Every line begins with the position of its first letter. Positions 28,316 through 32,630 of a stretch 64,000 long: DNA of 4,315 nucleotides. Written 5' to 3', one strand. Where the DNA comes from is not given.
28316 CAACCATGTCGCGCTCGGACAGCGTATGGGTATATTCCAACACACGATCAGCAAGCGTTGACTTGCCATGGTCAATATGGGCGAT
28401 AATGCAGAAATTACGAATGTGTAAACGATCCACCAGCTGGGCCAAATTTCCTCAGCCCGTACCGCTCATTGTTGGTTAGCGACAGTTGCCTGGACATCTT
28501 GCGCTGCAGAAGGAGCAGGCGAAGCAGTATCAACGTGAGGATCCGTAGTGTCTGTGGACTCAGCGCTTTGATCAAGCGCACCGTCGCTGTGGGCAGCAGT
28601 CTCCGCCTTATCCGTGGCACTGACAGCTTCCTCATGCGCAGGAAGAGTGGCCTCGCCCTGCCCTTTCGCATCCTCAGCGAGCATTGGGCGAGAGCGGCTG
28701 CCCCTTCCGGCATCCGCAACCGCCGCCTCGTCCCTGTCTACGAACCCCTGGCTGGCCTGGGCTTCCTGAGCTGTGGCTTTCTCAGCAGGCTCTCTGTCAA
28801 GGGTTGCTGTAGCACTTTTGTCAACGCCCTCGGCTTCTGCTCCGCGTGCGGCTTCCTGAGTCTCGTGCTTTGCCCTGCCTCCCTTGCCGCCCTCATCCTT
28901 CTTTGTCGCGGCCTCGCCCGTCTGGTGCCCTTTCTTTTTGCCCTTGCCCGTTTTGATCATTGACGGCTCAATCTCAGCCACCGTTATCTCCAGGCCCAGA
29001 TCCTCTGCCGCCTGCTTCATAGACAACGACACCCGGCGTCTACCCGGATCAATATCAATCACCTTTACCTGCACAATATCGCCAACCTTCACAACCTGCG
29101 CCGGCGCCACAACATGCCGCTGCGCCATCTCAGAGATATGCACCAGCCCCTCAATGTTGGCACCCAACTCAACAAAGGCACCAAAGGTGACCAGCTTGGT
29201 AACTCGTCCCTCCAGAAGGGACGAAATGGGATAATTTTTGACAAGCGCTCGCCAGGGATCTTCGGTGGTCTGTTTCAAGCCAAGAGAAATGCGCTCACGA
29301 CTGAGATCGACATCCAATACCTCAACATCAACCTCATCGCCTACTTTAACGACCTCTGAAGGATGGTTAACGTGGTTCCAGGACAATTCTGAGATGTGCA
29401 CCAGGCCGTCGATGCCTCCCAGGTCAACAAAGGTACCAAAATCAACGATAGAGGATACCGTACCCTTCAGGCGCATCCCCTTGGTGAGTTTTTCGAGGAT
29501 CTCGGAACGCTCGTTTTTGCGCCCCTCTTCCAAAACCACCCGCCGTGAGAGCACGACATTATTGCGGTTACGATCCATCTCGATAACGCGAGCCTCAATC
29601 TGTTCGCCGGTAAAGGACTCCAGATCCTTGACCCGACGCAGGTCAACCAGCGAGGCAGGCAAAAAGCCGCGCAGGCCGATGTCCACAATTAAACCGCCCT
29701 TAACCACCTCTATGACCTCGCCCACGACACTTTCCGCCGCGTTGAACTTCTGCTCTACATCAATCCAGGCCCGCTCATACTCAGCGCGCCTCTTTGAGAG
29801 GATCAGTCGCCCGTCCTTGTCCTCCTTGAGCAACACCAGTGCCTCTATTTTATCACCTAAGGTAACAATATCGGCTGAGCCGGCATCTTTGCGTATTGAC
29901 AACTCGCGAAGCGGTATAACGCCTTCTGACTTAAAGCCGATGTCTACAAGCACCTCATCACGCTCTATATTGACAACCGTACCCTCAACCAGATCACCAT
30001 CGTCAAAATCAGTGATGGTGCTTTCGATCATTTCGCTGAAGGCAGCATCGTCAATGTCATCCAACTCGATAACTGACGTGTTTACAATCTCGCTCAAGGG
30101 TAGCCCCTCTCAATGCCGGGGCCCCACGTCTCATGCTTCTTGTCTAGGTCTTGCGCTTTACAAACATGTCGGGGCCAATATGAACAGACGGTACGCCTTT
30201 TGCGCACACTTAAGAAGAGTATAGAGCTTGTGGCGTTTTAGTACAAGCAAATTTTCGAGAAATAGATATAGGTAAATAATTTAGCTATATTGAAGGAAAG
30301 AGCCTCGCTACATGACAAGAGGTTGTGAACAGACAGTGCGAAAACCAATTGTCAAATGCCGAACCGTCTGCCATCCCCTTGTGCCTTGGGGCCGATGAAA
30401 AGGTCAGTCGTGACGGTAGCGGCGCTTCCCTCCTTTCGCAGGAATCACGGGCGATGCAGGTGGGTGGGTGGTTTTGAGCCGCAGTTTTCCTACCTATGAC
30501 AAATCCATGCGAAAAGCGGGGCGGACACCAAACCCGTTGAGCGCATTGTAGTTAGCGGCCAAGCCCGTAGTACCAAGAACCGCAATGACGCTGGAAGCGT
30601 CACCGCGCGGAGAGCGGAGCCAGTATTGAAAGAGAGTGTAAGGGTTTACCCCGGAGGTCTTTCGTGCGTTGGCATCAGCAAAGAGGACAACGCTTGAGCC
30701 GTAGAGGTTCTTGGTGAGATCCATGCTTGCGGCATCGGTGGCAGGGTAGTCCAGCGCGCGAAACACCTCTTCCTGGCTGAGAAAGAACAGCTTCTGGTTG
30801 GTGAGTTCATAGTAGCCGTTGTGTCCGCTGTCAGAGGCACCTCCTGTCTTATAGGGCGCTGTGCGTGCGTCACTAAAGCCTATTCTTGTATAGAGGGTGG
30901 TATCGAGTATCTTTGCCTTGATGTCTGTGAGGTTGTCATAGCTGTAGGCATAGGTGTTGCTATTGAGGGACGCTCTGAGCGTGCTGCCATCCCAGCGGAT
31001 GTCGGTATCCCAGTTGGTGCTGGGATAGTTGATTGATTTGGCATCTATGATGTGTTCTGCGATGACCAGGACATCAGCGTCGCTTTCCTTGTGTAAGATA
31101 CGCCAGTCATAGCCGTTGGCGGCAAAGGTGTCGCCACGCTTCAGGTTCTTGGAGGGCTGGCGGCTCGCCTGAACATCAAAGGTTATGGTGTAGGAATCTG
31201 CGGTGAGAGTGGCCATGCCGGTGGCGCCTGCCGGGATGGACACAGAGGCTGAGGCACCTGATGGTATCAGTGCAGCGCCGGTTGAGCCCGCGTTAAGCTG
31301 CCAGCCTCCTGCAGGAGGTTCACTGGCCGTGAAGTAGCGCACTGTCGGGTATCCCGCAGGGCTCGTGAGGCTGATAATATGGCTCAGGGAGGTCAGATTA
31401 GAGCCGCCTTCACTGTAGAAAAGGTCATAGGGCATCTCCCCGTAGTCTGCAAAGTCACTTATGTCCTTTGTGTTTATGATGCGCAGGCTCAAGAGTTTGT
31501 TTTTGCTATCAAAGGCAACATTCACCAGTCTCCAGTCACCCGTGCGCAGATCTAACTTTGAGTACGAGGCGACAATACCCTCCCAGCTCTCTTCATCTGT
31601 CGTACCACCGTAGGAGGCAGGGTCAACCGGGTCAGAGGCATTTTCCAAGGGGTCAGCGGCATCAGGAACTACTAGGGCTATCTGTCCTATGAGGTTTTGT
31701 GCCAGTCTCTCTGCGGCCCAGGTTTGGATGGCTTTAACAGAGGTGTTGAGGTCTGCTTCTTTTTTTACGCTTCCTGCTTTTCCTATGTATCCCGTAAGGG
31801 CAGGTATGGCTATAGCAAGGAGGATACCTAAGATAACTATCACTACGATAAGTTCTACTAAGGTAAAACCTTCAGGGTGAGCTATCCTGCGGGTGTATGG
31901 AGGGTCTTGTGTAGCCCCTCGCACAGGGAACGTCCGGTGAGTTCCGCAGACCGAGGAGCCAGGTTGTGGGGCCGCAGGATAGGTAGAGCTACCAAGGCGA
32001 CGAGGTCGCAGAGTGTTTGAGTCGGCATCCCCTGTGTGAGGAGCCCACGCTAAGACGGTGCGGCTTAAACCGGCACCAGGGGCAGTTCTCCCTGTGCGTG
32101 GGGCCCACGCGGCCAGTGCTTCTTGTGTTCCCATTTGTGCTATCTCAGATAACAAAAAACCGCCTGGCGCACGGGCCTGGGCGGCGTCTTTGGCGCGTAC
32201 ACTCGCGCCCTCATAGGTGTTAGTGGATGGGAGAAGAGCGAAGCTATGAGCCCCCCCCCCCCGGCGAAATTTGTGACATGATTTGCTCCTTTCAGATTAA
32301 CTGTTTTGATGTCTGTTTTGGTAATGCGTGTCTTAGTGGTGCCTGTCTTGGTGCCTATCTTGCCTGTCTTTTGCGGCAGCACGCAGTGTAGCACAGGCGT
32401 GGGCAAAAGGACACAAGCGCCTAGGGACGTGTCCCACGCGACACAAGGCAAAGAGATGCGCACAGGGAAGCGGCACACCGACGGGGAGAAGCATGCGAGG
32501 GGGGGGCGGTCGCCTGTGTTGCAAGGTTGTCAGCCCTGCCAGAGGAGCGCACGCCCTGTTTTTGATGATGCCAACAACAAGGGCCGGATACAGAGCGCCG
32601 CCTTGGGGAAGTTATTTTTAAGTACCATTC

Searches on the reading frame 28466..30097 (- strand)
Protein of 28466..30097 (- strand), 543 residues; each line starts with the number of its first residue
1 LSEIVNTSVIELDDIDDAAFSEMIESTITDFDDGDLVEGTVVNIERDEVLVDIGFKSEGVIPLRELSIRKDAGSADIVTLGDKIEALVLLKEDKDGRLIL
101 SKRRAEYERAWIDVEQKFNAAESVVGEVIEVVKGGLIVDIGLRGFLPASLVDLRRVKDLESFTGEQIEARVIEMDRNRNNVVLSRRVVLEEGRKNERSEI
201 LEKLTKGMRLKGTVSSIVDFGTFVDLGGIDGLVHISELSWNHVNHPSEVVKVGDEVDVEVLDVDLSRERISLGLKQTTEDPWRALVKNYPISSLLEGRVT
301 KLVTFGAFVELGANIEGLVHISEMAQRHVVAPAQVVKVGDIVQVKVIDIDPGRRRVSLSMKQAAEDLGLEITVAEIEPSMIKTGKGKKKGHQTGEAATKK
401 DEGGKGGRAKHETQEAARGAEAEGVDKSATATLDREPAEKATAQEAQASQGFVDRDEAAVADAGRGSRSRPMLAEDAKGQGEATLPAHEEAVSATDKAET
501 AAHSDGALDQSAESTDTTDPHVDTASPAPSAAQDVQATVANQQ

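Call 8: search_protein_families(library=pfam, proteins=[window:28466-30097:-], max_evalue=0.01)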
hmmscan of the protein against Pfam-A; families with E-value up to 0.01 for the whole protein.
window:28466-30097:- (543 aa): 6 families
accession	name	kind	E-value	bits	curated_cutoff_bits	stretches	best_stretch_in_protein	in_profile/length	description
PF00575.29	S1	-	2.3e-71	236.6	22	4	203-275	1-74/74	S1 RNA binding domain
PF23459.1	S1_RRP5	-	1.5e-18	67.6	27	2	294-359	6-71/72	RRP5 S1 domain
PF21710.3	Spt6_S1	-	0.00026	21.7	27.5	0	306-361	31-87/91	Spt6, S1/OB domain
PF25522.1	OB_cyt-4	-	0.00034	21.5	27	0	236-271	39-72/77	Mitochondrial protein cyt-4, OB-fold domain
PF18614.7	RNase_II_C_S1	-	0.0029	17.9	26.6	0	328-358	23-56/59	RNase II-type exonuclease C-terminal S1 domain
PF21266.3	RRP4_S1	-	0.003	18.2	27.3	0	34-69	7-42/73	RRP4, S1 domain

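Call 27: find_homologous_proteins(query=window:28466-30097:-, max_evalue=1e-50)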
Query window:28466-30097:- (543 aa): 8000 proteins with E <= 1e-50 among 8000 candidates; the best 120 are listed.
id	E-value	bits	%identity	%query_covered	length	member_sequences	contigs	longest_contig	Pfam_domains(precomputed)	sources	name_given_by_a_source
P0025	0.0e+0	1143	100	100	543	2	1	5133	PF00575.30,PF23459.2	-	-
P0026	2.2e-241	820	-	-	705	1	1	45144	PF11148.15,PF17092.12,PF00575.30,PF23459.2,PF13509.13,PF18614.8,PF24685.2,PF21710.4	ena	-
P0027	5.5e-227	773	77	67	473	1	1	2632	PF00575.30,PF23459.2,PF13509.13,PF18614.8,PF24685.2,PF21710.4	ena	-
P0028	1.2e-221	755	78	67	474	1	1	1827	PF00575.30,PF23459.2,PF13509.13,PF18614.8,PF24685.2,PF21710.4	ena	-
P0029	5.1e-218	743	76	65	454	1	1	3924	PF00575.30,PF23459.2,PF13509.13,PF18614.8,PF24685.2,PF21710.4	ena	-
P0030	1.1e-211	722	74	63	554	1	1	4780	PF17092.12,PF00575.30,PF23459.2,PF18614.8,PF24685.2,PF23835.2,PF21710.4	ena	-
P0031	1.3e-209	715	85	72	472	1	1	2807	PF00575.30,PF23459.2,PF18614.8,PF21710.4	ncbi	-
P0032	2.8e-208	711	74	85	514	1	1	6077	PF00575.30,PF23459.2,PF21710.4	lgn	-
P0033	2.0e-207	708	84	74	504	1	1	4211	PF00575.30,PF23459.2,PF21710.4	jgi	jgi:small subunit ribosomal protein S1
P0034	2.7e-206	704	84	74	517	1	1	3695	PF00575.30,PF23459.2,PF21710.4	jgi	jgi:small subunit ribosomal protein S1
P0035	2.0e-204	698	80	76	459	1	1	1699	PF00575.30,PF23459.2,PF18614.8,PF21710.4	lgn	-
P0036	1.9e-203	695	83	72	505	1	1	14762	PF00575.30,PF23459.2,PF21710.4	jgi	jgi:small subunit ribosomal protein S1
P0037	3.4e-203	694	84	72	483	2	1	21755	PF00575.30,PF23459.2,PF21710.4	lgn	-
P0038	4.4e-203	694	77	78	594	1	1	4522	PF00575.30,PF23459.2,PF21710.4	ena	-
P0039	3.2e-202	691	79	74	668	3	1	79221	PF00575.30,PF23459.2,PF21710.4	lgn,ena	-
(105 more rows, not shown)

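Call 28: find_encoding_contigs(protein=P0025, flank=10000, max_places=6)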
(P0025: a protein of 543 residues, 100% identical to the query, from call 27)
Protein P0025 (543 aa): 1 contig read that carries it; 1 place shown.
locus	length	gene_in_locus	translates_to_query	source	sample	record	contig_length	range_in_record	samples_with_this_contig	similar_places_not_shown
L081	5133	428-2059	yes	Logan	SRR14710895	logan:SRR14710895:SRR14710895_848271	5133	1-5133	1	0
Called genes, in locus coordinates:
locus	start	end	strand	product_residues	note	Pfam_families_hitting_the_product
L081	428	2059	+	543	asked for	PF00575:S1, PF23459:S1_RRP5 (weak), PF00575:S1, PF23459:S1_RRP5 (weak)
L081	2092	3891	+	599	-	PF00009:GTP_EFTU, PF22042:EF-G_D2 (weak), PF03144:GTP_EFTU_D2 (weak), PF00679:EFG_C, PF06421:LepA_C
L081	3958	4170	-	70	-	-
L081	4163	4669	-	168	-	PF13151:DUF3990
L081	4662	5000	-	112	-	-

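Call 29: find_encoding_contigs(protein=P0037, flank=10000, max_places=3)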
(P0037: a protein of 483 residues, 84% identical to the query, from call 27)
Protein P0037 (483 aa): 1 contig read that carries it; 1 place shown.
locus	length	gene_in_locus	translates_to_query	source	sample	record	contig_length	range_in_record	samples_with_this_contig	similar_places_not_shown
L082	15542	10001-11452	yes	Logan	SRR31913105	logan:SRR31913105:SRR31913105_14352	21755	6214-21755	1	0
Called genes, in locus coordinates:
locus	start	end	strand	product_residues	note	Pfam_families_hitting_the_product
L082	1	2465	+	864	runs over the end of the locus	PF21423:AhtL-like_1st, PF00384:Molybdopterin, PF01568:Molydop_binding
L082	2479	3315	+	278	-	PF12838:Fer4_7 (faint), PF14686:fn3_3 (faint), PF13247:Fer4_11, PF13620:CarboxypepD_reg, PF13715:CarbopepD_reg_2 (weak)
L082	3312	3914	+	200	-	PF02492:cobW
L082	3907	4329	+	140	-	-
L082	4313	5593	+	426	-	PF00083:Sugar_tr, PF07690:MFS_1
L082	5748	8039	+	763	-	PF04879:Molybdop_Fe4S4, PF00384:Molybdopterin, PF01568:Molydop_binding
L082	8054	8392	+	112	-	-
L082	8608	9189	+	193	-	PF00440:TetR_N (weak)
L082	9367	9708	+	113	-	-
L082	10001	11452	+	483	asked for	PF00575:S1, PF21710:Spt6_S1 (faint), PF00575:S1, PF23459:S1_RRP5 (weak)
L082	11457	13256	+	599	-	PF00009:GTP_EFTU, PF22042:EF-G_D2 (weak), PF03144:GTP_EFTU_D2, PF00679:EFG_C, PF06421:LepA_C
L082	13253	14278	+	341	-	PF01207:Dus, PF03060:NMO (weak), PF01180:DHO_dh, PF00977:His_biosynth (faint)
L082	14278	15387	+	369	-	PF04055:Radical_SAM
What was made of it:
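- Tried and rejected: A relative with 84% identical S1 (L082) has no pilin at that position (call 29).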

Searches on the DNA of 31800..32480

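Call 26: search_rna_families(source=window, start=31800, end=32480, threshold=evalue, max_evalue=10, show_alignments=3)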
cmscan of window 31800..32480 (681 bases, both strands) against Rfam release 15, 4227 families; matches with E-value up to 10: 1.
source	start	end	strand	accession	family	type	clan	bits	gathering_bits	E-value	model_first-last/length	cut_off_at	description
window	32057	32159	+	RF02246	Six3os1_1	Gene; lncRNA;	-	14.4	50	1.2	1-87/87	no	Six3os1 conserved region 1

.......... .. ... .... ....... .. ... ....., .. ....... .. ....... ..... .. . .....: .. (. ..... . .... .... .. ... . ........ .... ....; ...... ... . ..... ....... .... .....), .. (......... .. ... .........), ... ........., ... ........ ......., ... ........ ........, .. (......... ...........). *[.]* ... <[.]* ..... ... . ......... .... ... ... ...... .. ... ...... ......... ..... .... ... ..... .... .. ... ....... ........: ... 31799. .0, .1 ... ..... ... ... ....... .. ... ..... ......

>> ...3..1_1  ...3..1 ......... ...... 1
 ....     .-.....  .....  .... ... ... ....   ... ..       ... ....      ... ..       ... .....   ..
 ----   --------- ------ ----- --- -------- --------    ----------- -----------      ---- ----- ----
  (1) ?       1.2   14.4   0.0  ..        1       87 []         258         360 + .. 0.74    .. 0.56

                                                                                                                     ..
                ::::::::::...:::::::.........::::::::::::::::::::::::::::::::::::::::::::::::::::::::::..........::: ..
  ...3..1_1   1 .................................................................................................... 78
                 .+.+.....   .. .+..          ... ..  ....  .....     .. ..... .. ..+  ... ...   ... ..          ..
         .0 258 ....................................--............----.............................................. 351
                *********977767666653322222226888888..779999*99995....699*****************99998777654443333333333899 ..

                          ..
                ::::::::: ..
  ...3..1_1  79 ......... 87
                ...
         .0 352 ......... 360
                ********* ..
